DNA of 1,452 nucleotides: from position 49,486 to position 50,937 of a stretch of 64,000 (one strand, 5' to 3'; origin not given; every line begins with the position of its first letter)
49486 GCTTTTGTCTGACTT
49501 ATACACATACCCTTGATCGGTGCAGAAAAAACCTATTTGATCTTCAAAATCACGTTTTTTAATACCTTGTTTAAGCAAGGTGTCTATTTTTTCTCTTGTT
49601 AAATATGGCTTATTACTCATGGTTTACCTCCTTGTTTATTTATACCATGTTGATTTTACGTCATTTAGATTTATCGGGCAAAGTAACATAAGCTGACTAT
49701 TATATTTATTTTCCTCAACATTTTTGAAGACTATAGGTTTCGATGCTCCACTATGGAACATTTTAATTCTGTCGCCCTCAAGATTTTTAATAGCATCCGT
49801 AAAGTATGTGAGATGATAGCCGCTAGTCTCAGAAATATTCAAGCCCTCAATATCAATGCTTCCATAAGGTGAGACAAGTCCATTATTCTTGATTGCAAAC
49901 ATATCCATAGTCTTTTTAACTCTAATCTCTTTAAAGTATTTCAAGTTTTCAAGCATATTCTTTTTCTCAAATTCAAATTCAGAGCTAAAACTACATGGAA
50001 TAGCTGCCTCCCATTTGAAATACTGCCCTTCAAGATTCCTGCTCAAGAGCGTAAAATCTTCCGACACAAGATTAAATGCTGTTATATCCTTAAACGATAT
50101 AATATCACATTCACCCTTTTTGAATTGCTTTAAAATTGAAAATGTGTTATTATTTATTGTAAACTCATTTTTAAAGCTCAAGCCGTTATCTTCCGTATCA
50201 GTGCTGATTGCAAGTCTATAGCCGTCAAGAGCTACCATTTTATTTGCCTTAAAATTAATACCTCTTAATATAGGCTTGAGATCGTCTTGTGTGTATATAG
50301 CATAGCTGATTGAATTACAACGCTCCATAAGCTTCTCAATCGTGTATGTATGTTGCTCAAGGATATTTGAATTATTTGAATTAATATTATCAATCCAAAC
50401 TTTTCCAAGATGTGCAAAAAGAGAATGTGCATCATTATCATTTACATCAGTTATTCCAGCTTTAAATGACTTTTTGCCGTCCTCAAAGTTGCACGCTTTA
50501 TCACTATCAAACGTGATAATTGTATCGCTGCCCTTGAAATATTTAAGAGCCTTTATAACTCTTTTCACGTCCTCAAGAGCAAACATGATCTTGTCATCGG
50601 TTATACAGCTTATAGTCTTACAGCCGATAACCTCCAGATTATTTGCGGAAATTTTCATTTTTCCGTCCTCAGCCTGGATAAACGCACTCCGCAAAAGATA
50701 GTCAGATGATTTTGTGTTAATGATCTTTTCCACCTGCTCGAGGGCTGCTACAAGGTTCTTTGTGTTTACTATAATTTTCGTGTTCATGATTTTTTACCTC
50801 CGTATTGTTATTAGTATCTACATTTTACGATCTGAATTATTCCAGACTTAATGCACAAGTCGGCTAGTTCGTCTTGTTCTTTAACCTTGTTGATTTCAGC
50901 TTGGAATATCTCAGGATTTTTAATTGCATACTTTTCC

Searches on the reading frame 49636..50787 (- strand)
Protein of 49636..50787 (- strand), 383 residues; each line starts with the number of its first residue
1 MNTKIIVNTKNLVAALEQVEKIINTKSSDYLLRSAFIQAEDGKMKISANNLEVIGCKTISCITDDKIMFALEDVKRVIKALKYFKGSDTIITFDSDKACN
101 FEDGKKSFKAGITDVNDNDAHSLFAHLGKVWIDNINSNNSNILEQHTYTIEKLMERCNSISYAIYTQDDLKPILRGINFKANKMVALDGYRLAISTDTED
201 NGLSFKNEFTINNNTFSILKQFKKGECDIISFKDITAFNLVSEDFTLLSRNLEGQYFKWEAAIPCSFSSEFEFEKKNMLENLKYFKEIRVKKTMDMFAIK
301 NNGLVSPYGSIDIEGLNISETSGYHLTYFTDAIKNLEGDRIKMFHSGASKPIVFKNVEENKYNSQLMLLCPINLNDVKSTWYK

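Call 31: search_protein_families(library=phrogs, proteins=[window:49636-50787:-], max_evalue=0.001)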
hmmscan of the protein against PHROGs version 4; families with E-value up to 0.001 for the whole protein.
window:49636-50787:- (383 aa): 1 family
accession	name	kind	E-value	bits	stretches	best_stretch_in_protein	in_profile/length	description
phrog_947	-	DNA, RNA and nucleotide metabolism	2.1e-27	97.1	1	1-372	1-363/368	DNA polymerase processivity factor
